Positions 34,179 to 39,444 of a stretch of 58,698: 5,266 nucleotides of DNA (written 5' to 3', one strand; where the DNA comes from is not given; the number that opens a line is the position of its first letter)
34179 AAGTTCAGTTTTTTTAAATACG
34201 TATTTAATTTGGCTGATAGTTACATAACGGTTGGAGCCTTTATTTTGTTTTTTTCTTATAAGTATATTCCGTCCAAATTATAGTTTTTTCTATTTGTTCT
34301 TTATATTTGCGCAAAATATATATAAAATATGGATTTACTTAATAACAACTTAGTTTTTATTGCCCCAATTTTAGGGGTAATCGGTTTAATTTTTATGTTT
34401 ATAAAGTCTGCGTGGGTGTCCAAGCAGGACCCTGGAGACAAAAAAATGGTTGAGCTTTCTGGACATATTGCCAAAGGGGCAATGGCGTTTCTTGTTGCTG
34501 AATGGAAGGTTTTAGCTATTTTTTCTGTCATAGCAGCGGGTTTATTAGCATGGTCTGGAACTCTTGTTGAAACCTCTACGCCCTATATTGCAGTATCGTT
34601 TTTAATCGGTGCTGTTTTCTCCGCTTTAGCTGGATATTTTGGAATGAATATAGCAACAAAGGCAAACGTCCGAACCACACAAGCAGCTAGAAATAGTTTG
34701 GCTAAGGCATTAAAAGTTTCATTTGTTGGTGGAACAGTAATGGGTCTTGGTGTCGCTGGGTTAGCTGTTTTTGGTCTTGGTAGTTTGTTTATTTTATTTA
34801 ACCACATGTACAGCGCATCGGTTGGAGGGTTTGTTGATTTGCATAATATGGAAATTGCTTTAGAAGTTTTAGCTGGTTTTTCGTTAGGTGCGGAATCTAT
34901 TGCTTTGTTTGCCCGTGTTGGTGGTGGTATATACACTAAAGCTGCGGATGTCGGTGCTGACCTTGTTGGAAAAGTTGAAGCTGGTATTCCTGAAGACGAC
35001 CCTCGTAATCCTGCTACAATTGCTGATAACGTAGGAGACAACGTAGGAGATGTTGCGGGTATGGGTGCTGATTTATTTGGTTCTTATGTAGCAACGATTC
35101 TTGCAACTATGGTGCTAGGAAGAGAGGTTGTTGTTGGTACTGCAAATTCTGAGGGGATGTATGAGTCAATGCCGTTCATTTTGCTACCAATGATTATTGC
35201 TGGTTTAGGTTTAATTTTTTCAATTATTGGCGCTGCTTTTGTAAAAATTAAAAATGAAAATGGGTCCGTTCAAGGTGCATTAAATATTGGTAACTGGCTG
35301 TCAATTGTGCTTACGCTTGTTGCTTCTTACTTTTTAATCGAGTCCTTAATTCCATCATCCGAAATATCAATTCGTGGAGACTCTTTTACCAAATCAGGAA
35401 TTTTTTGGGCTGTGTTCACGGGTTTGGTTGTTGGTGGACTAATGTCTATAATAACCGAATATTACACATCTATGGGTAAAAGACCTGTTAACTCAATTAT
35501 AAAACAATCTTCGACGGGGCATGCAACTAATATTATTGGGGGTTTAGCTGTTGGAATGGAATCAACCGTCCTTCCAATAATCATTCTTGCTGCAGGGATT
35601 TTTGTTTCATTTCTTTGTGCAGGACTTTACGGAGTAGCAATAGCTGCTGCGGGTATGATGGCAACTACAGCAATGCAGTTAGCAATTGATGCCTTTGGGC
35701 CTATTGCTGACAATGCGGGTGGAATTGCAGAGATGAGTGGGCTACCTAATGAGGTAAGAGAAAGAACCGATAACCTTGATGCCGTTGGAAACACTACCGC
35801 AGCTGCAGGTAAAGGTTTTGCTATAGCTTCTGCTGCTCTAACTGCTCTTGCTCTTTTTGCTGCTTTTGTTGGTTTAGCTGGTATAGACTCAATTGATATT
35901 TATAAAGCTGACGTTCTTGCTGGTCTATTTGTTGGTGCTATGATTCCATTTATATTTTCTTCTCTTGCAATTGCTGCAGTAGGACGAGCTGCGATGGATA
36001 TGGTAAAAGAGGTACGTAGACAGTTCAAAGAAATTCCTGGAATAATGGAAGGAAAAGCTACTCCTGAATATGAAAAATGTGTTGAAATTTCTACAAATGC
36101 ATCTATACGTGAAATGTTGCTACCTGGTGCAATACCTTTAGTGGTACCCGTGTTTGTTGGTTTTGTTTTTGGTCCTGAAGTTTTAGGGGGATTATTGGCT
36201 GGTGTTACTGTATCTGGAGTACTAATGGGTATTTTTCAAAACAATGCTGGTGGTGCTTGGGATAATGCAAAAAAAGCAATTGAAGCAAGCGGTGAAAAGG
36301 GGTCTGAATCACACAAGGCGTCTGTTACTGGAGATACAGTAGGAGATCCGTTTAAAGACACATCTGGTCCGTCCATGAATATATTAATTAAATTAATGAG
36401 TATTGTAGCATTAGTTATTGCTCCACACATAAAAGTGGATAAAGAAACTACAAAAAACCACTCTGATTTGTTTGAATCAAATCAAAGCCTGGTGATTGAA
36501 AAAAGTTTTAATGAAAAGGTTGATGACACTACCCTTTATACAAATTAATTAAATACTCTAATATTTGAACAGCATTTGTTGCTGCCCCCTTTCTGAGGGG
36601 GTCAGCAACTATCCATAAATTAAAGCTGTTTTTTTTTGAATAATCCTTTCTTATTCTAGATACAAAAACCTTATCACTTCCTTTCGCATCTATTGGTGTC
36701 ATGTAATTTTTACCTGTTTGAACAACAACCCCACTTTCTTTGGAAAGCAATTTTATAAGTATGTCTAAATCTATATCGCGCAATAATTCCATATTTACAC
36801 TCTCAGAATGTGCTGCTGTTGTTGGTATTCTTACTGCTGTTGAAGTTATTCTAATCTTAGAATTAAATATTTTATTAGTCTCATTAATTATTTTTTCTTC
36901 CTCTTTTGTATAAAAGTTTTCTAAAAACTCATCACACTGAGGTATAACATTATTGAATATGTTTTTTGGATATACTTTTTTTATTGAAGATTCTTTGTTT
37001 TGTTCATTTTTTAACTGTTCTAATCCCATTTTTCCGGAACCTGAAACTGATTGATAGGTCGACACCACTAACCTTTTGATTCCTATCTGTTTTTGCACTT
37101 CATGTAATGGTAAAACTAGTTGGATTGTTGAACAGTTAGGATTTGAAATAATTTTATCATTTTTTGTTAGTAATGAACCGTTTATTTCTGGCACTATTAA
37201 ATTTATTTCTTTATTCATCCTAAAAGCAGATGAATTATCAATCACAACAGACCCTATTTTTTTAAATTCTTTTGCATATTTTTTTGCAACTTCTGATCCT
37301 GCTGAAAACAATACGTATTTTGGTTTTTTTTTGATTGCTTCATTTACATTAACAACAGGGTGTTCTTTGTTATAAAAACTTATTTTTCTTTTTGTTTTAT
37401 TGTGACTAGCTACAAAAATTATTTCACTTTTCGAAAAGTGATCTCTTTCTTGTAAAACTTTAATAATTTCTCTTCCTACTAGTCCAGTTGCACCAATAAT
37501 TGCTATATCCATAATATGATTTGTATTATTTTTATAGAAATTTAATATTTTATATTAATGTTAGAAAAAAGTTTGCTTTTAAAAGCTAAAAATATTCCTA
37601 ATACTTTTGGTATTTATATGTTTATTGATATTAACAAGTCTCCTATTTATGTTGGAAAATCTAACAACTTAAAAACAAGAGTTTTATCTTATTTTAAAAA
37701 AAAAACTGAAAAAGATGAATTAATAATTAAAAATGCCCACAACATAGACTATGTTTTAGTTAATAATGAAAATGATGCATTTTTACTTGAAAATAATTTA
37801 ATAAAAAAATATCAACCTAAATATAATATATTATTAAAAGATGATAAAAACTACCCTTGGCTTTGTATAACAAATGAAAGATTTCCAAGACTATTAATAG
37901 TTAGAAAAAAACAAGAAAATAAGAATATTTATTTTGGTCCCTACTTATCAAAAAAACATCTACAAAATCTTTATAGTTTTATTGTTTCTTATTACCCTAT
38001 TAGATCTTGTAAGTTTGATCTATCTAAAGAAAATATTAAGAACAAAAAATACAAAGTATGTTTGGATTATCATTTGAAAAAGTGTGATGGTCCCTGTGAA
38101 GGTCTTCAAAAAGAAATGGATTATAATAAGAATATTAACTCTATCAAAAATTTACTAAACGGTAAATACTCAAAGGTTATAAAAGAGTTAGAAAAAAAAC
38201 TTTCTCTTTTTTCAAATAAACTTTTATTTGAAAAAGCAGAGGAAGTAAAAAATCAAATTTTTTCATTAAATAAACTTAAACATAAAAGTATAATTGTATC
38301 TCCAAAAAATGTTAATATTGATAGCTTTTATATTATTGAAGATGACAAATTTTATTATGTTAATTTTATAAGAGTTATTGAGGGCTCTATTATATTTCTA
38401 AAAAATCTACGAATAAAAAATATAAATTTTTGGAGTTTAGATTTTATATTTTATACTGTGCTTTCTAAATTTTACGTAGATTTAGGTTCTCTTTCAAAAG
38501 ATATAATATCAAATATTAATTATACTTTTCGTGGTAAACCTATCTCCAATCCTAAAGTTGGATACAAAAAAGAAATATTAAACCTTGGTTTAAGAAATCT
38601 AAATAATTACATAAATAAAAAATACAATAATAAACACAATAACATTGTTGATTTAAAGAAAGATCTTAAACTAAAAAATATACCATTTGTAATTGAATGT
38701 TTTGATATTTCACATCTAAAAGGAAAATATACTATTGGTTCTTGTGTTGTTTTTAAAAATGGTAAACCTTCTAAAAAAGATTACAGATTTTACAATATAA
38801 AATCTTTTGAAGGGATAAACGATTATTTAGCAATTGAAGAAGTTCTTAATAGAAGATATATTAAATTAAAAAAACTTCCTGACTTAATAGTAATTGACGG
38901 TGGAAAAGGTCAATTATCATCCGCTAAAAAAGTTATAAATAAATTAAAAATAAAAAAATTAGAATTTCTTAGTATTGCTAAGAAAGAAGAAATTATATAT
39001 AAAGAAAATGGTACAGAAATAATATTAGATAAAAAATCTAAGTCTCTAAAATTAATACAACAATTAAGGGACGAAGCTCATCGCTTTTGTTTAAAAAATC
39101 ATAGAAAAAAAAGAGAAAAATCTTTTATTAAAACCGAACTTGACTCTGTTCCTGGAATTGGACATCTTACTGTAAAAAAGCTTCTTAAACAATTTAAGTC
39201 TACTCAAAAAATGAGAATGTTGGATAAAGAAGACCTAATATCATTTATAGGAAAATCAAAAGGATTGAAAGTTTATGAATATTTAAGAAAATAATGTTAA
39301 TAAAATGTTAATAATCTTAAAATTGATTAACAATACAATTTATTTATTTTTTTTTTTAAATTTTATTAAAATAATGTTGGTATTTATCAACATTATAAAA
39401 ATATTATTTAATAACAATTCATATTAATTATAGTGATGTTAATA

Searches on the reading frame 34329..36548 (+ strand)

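Call 57: search_protein_families(library=pfam, proteins=[window:34329-36548:+], max_evalue=0.0001)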
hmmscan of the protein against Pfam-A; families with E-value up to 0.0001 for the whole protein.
window:34329-36548:+ (739 aa): 1 family
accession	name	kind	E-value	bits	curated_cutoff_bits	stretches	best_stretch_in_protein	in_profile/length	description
PF03030.21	H_PPase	-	5e-268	891.5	29.7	1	17-697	1-645/645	Inorganic H+ pyrophosphatase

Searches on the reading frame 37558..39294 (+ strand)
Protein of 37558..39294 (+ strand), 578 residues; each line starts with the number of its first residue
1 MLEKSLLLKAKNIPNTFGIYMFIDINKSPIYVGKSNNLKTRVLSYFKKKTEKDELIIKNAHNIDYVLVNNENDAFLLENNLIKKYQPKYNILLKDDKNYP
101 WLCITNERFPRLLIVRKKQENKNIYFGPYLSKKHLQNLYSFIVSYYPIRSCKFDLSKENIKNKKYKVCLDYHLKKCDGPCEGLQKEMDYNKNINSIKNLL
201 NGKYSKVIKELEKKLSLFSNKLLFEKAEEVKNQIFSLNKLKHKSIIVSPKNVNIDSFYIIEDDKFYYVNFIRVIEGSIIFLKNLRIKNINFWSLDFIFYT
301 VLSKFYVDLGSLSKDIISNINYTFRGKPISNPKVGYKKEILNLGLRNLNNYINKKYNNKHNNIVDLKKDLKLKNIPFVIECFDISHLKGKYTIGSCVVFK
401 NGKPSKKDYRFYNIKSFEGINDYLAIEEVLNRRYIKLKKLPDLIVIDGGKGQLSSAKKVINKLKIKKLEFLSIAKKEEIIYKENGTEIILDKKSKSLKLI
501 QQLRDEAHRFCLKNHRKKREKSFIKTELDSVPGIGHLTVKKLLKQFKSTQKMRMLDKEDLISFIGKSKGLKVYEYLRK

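Call 57: search_protein_families(library=pfam, proteins=[window:37558-39294:+], max_evalue=0.0001)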
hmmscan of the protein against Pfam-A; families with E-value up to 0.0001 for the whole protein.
window:37558-39294:+ (578 aa): 3 families
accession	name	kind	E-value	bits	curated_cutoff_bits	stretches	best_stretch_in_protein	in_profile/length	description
PF08459.17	UvrC_RNaseH_dom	-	3.2e-50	170.5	22.3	1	368-511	2-158/159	UvrC RNAse H endonuclease domain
PF01541.30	GIY-YIG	-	1.4e-08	35.3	22.6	1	17-90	2-78/78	GIY-YIG catalytic domain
PF14520.12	HHH_5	-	6.3e-05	23.8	27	0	527-578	3-57/57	Helix-hairpin-helix domain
